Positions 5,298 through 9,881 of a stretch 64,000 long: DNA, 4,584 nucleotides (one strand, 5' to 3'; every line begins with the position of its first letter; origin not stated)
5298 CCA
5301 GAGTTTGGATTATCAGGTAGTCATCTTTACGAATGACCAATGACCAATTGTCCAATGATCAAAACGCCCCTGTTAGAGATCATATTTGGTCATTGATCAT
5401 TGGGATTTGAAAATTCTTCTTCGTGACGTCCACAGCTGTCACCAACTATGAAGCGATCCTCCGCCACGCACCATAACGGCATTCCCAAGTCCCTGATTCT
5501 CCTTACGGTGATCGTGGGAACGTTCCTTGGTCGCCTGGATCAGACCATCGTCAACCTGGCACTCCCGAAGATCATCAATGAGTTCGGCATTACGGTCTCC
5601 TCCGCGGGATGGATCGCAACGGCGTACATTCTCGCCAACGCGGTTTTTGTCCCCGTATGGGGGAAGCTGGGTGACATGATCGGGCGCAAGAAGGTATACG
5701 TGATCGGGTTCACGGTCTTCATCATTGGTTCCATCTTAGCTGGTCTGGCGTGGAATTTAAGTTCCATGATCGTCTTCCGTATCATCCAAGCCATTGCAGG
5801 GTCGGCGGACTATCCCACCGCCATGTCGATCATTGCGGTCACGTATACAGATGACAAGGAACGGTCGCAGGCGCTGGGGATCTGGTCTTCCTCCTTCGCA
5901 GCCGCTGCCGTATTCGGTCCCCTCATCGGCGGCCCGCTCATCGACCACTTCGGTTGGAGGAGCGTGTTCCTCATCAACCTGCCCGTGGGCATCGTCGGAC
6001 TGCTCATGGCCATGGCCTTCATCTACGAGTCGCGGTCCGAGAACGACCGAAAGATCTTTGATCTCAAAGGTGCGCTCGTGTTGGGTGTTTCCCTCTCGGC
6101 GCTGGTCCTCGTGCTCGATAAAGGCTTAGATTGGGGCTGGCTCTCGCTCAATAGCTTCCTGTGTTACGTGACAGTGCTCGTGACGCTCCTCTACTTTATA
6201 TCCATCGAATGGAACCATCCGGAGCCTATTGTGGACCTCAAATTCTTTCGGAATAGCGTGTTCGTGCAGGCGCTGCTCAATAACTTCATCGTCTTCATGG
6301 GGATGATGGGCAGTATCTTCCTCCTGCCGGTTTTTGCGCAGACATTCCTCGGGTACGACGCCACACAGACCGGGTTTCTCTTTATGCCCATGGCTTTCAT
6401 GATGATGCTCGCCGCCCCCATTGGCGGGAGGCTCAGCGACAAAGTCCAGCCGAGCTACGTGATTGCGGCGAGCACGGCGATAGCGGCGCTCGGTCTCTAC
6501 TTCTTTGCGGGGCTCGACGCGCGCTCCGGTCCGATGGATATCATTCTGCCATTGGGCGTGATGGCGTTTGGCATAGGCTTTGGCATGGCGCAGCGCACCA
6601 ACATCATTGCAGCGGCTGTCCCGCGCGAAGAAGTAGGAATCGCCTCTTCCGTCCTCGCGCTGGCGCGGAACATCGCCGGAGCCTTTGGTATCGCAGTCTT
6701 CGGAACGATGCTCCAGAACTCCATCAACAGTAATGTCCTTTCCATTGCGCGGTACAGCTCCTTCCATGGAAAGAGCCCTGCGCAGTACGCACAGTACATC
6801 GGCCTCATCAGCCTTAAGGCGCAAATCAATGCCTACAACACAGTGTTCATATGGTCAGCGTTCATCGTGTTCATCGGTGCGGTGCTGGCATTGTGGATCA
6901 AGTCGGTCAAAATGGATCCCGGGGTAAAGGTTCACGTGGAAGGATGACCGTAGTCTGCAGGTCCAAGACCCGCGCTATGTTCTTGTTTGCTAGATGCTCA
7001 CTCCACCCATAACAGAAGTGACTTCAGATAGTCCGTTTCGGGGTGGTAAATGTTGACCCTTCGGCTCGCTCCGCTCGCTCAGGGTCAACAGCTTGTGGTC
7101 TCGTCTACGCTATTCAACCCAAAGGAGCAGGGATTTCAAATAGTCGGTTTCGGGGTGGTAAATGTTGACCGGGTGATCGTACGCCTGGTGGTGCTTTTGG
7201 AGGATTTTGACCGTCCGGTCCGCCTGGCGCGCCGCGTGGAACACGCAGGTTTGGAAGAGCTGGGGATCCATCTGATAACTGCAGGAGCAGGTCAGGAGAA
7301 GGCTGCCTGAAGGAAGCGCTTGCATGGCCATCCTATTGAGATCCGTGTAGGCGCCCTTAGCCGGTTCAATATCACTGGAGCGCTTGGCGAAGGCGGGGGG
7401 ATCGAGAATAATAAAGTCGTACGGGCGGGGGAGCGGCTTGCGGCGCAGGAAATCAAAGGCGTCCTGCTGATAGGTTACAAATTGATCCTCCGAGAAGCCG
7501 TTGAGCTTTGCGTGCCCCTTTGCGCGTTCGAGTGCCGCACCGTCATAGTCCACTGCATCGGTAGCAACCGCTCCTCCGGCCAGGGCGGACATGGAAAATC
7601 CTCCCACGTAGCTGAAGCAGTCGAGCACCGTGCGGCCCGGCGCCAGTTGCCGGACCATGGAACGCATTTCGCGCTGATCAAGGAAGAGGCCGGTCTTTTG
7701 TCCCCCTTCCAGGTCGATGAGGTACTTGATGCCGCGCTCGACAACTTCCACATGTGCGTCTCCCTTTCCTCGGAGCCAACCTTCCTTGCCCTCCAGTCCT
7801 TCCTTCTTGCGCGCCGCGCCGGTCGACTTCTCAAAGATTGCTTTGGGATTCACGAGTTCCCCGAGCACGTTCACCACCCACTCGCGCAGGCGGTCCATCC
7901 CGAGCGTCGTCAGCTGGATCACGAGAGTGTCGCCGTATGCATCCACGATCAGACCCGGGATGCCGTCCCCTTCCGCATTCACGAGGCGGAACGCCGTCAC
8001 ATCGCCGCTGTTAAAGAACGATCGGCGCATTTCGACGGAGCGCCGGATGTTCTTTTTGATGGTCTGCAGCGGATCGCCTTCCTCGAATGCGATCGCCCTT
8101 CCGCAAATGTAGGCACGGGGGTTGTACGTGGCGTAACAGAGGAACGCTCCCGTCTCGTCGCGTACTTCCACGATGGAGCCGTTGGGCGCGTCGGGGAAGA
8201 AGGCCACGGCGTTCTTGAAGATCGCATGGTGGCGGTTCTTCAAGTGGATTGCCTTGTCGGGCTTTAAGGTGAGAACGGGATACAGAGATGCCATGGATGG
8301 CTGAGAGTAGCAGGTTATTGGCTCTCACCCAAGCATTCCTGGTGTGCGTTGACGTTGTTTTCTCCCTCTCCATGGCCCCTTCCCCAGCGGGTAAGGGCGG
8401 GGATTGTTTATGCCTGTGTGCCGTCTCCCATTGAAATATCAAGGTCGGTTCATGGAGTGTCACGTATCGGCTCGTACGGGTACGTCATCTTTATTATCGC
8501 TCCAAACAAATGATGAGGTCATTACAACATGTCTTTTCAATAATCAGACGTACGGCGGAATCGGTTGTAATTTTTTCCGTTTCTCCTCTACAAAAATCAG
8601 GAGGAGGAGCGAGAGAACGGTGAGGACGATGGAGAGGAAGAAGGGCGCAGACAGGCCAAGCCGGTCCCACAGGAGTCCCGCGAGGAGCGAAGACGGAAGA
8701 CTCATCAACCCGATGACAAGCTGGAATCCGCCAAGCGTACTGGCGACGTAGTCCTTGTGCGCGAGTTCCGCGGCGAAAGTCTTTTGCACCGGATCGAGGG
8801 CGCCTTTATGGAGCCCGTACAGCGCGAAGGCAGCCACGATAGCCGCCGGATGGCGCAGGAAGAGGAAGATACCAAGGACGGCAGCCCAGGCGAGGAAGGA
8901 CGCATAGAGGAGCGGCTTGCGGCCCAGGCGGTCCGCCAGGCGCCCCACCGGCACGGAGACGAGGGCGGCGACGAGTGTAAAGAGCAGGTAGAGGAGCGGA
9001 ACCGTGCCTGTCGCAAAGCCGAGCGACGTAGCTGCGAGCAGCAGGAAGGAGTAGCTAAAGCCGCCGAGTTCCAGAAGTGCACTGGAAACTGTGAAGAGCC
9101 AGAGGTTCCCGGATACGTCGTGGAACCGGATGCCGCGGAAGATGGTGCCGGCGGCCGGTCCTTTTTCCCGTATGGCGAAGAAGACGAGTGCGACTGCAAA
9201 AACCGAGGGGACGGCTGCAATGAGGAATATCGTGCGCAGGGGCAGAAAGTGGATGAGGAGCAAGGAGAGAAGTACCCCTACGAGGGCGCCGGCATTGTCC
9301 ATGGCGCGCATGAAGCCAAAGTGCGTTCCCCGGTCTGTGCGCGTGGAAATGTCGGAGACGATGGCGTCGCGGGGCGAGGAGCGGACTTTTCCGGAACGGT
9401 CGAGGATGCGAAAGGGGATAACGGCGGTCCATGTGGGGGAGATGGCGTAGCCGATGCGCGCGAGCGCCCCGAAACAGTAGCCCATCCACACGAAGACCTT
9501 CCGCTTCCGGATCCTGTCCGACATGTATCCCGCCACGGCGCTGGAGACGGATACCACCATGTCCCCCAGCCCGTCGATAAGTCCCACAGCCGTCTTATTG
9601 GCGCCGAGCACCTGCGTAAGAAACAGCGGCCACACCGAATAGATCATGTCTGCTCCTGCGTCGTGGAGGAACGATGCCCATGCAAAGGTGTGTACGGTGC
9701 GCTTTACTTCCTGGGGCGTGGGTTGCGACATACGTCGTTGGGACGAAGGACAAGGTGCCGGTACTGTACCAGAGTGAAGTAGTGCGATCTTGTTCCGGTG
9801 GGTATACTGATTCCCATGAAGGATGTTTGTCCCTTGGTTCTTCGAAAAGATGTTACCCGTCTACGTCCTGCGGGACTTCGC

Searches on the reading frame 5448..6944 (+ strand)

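Call 57: search_protein_families(library=pfam, proteins=[window:5448-6944:+], max_evalue=0.001)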
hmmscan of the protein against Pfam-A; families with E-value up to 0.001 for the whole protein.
window:5448-6944:+ (499 aa): 3 families
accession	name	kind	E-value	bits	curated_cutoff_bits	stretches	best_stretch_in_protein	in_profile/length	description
PF07690.21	MFS_1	-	2.7e-62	211.2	33.4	1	22-414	2-346/347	Major Facilitator Superfamily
PF00083.30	Sugar_tr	-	4.1e-06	26.4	22.3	1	49-118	35-116/452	Sugar (and other) transporter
PF13347.12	MFS_2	-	0.00013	21.1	27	1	52-171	260-387/427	MFS/sugar transport protein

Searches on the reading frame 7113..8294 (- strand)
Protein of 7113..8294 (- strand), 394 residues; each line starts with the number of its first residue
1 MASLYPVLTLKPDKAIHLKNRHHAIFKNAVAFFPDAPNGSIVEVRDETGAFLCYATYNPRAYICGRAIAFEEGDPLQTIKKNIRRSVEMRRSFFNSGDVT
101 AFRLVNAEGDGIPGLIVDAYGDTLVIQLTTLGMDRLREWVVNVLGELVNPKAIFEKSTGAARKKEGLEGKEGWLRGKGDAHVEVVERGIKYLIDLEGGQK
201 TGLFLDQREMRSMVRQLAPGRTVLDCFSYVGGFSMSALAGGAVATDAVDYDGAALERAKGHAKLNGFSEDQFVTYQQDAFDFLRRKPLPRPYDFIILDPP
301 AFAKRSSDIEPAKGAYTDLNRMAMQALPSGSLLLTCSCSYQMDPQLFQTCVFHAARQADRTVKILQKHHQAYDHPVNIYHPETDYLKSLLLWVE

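Call 57: search_protein_families(library=pfam, proteins=[window:7113-8294:-], max_evalue=0.001)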
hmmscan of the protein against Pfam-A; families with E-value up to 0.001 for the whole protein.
window:7113-8294:- (394 aa): 3 families
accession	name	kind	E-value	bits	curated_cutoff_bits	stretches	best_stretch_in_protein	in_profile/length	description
PF10672.15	Methyltrans_SAM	-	3e-26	92.8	27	1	172-344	76-245/286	S-adenosylmethionine-dependent methyltransferase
PF17785.7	PUA_3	-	1e-12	48.1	22.6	1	8-69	1-63/64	PUA-like domain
PF03602.21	Cons_hypoth95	-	1.1e-06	28.9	24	1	213-304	35-125/182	Conserved hypothetical protein 95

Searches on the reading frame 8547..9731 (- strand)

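Call 57: search_protein_families(library=pfam, proteins=[window:8547-9731:-], max_evalue=0.001)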
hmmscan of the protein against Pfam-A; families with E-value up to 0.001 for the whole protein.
window:8547-9731:- (395 aa): 2 families
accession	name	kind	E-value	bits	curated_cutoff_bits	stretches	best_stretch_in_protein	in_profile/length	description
PF07690.21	MFS_1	-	1e-41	143.4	33.4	2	17-237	2-232/347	Major Facilitator Superfamily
PF00083.30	Sugar_tr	-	0.00069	19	22.3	1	241-383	45-193/452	Sugar (and other) transporter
